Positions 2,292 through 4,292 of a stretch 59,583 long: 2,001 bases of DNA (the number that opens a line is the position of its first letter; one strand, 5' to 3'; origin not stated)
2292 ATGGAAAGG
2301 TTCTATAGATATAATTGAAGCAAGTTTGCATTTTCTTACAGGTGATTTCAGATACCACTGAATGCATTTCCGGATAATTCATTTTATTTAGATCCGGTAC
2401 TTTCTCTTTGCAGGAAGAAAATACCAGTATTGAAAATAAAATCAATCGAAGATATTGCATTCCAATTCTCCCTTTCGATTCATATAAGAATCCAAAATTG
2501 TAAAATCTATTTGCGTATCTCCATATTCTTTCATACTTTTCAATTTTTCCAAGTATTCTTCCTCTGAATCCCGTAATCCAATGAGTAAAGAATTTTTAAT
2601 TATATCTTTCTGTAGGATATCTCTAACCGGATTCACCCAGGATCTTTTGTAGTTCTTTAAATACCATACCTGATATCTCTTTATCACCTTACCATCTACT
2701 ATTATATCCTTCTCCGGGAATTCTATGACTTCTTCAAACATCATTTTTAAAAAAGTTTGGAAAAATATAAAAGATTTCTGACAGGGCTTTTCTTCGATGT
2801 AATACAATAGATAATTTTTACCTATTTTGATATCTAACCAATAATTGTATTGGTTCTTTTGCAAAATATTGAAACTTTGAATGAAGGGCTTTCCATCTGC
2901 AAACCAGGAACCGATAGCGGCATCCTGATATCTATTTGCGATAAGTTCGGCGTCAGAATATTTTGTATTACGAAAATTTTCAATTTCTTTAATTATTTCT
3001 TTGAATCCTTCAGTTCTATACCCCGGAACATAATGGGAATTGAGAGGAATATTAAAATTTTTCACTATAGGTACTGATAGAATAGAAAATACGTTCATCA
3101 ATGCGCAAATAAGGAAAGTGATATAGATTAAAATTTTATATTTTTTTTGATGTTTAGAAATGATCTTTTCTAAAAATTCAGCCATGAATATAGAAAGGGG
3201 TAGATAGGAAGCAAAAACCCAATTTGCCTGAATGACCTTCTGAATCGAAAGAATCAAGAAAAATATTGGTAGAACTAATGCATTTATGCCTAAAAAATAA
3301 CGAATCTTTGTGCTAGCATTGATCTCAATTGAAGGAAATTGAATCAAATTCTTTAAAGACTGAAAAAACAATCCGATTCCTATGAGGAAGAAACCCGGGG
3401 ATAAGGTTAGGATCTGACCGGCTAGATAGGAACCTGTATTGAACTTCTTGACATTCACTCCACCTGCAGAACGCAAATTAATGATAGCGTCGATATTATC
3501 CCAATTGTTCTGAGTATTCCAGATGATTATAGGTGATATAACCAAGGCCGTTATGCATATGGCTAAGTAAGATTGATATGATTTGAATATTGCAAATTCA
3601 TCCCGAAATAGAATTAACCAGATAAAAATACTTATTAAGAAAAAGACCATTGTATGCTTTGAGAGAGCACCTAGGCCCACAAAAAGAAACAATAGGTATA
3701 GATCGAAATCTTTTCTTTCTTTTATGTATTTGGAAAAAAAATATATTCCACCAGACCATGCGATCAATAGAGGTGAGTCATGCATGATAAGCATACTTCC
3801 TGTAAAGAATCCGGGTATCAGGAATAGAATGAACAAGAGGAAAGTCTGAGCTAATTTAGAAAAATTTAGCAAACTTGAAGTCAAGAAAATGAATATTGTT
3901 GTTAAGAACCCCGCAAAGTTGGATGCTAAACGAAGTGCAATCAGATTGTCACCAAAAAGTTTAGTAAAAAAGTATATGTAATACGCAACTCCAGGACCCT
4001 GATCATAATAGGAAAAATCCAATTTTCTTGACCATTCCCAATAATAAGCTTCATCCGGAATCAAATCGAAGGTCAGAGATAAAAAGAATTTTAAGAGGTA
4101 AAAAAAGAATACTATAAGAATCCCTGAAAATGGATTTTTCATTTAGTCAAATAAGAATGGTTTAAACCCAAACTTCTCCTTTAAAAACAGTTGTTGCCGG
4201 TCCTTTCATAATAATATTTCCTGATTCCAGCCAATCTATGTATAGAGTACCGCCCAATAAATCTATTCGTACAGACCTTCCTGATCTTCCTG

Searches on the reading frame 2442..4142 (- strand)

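Call 48: search_protein_families(library=pfam, max_evalue=0.001, proteins=[window:2442-4142:-])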
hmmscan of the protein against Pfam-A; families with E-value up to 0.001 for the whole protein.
window:2442-4142:- (566 aa): 2 families
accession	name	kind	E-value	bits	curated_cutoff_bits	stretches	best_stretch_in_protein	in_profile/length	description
PF13231.12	PMT_2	-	5.3e-22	79.2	26.1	1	47-208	1-160/160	Dolichyl-phosphate-mannose-protein mannosyltransferase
PF02366.24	PMT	-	3.6e-11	43.5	22.7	1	59-212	74-237/245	Dolichyl-phosphate-mannose-protein mannosyltransferase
